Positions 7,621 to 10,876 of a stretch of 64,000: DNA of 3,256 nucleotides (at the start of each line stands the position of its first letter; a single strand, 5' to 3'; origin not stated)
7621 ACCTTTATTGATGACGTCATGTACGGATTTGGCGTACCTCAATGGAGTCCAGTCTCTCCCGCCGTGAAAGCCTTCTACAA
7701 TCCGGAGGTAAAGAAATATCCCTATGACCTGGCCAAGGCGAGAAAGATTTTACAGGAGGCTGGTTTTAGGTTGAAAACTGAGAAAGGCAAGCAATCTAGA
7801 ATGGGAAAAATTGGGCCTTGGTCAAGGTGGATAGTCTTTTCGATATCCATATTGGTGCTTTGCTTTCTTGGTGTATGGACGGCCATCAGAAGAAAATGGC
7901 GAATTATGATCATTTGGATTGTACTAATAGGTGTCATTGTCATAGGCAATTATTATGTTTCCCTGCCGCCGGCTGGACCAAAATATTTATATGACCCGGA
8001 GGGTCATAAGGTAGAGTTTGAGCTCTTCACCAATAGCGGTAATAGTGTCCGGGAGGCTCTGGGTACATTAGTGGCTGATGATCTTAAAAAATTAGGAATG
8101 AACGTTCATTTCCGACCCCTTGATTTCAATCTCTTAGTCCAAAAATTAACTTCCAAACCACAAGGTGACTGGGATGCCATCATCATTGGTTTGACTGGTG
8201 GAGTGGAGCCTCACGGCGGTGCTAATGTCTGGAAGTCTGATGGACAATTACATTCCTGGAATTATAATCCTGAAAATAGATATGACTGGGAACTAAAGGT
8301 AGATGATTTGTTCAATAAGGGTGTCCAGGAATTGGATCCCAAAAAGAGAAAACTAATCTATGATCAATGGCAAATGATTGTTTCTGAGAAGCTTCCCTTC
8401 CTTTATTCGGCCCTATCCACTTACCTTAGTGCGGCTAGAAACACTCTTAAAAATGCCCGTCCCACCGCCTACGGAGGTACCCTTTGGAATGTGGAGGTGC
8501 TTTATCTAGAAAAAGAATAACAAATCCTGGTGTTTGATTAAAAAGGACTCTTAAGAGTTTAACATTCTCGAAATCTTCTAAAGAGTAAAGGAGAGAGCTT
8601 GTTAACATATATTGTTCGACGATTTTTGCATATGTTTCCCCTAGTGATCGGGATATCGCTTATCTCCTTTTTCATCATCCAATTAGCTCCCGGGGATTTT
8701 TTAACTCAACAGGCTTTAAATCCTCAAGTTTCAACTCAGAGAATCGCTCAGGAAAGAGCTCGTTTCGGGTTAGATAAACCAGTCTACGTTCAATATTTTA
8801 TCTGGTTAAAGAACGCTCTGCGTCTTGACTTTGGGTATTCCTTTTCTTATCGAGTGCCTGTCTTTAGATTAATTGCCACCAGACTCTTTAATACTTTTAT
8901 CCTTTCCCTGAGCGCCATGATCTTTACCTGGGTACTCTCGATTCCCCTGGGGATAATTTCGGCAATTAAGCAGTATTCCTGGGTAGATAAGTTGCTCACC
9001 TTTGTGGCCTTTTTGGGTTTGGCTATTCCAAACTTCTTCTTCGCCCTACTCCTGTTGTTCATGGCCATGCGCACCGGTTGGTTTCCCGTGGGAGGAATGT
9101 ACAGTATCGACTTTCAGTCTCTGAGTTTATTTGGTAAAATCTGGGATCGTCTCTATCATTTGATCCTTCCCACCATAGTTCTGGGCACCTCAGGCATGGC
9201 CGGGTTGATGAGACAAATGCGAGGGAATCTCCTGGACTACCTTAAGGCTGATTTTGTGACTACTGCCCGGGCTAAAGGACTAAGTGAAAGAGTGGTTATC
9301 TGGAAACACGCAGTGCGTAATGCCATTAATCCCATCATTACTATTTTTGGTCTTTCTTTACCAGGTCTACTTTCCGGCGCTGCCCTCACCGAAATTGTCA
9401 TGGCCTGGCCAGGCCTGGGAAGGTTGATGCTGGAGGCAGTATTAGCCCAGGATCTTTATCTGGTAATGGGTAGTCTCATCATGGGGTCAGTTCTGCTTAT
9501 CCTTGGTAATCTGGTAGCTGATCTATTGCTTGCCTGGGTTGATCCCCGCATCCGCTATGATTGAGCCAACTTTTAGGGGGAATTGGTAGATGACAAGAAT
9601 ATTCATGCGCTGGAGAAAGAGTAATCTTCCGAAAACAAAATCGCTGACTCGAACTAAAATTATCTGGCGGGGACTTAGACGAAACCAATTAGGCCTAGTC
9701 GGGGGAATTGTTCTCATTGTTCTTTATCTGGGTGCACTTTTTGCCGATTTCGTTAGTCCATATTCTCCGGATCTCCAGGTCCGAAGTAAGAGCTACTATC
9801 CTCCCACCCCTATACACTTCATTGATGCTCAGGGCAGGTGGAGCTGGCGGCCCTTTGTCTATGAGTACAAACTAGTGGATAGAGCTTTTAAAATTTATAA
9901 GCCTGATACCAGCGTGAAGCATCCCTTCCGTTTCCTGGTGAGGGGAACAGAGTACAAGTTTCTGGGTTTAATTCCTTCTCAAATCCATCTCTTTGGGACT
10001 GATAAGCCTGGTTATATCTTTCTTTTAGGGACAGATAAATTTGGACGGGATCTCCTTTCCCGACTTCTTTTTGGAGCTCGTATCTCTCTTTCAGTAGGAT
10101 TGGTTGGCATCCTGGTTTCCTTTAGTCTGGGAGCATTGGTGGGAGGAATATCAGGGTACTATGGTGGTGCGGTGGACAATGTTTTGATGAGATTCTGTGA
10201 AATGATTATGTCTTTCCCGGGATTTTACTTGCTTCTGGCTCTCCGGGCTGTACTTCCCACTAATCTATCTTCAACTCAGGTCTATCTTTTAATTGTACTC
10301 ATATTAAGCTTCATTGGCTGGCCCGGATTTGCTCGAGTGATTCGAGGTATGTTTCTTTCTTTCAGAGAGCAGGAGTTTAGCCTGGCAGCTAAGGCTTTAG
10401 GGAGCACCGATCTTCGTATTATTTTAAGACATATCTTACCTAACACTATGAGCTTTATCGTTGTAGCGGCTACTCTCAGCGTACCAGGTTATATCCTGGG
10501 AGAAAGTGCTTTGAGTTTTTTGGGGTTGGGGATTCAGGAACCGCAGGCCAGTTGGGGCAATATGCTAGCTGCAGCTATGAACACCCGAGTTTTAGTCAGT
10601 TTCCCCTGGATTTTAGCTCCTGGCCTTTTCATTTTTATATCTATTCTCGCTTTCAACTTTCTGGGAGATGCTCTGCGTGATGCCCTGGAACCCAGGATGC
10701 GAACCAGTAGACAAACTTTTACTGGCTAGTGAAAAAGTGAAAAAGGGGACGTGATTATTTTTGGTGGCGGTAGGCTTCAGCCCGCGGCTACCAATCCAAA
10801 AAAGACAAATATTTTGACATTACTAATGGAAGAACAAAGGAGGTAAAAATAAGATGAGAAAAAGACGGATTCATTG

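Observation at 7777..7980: A periplasmic family-5 substrate-binding protein (OppA-like) carries an in-frame insertion of about 55 aa with two predicted transmembrane helices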

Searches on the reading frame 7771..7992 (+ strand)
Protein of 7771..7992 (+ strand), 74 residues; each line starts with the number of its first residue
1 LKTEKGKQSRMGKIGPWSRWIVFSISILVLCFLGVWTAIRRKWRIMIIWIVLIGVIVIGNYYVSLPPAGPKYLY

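Call 8: find_homologous_proteins(query=window:7771-7992:+, max_evalue=10)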
Query seq(74 aa): no candidate shares three 5-residue words with the query. No homologue found.

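Call 21: search_protein_representatives(protein=window:7774-7986:+)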
Query: 71 residues. Proteins with E-value up to 0.001 (for the whole library): 1; up to 1e-10: 0; up to 1e-30: 0. The best 1 are listed.
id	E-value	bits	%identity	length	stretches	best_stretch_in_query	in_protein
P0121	9.8e-04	35.4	45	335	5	12-35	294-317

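Call 23: find_related_loci(query=window:7774-7986:+, collection=metagenome_contigs, flank=3000)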
Query seq(71 aa) (71 aa) in metagenome_contigs; peptide patterns used: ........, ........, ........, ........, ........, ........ (x = any residue, [..] = any of these).
600 stretches matched a pattern (row limit reached: there are more); 6 encode a relative of the query (tblastn E <= 1e-3); 6 distinct loci.
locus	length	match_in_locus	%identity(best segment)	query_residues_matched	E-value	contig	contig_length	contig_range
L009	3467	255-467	76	1-71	8e-33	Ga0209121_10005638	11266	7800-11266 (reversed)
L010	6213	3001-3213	77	1-71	1e-32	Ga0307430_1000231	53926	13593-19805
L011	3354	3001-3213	77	1-71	1e-32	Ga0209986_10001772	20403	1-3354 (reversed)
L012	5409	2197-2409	77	1-71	8e-32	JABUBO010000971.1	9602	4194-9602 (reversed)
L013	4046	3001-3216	74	1-71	3e-31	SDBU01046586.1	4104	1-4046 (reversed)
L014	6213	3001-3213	79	1-71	3e-28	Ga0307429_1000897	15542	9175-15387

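Call 32: find_related_loci(query=window:7774-7986:+, collection=viral_contigs, flank=3000)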
Query seq(71 aa) (71 aa) in viral_contigs; peptide patterns used: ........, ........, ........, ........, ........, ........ (x = any residue, [..] = any of these).
24 stretches matched a pattern, but none encodes a relative of the query by tblastn (E <= 1e-3).

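Call 58: search_protein_families(library=pfam, proteins=[P0121], max_evalue=0.00001)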
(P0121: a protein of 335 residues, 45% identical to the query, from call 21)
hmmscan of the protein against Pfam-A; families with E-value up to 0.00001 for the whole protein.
P0121 (335 aa): 3 families
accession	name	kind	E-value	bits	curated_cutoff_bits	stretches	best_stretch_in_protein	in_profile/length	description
PF13783.11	DUF4177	-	9.2e-18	64.7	25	0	93-125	17-51/65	Domain of unknown function (DUF4177)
PF05398.16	PufQ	-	3e-09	37.3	22.1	0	118-138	14-34/74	PufQ cytochrome subunit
PF22843.2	CATSPERE_NTD2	-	2.9e-08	34.1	27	0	93-113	11-31/86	CATSPERE second N-terminal domain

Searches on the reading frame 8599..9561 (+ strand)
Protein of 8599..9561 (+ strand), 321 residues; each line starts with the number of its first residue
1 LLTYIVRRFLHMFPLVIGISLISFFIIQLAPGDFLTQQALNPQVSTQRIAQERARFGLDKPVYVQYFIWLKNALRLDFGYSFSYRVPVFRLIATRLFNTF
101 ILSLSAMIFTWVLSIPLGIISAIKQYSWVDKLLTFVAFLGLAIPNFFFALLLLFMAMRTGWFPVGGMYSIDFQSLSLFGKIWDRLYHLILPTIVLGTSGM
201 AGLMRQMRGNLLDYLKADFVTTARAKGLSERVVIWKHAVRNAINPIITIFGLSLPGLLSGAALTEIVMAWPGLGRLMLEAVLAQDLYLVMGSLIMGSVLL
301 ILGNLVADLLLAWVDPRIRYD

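Call 58: search_protein_families(library=pfam, proteins=[window:8599-9561:+], max_evalue=0.00001)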
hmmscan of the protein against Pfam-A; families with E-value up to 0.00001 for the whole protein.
window:8599-9561:+ (321 aa): 2 families
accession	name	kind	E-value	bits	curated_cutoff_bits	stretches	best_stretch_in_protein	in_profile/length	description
PF00528.27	BPD_transp_1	-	5.9e-42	143.9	26.4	1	115-319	2-183/184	Binding-protein-dependent transport system inner membrane component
PF19300.4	BPD_transp_1_N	-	2.8e-10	40.8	23.8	1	1-100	1-111/114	Binding-prot-dependent transport system membrane comp, N-term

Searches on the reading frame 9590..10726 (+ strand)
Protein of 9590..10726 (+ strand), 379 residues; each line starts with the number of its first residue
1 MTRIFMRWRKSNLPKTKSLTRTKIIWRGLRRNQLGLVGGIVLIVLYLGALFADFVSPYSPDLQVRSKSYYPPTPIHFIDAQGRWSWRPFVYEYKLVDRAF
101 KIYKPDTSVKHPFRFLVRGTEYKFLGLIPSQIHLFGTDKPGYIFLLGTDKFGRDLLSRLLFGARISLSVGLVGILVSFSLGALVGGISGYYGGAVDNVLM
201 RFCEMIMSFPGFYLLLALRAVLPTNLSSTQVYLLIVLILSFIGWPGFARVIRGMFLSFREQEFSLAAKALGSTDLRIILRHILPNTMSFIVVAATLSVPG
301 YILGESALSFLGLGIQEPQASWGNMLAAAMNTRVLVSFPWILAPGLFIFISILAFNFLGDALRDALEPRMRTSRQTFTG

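Call 58: search_protein_families(library=pfam, proteins=[window:9590-10726:+], max_evalue=0.00001)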
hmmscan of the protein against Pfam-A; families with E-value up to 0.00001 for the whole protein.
window:9590-10726:+ (379 aa): 2 families
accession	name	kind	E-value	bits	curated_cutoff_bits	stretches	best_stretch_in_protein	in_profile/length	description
PF00528.27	BPD_transp_1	-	1.4e-32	113.3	26.4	1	181-371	1-183/184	Binding-protein-dependent transport system inner membrane component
PF12911.12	OppC_N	-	1.7e-12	47.5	23.9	1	22-72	3-53/53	N-terminal TM domain of oligopeptide transport permease C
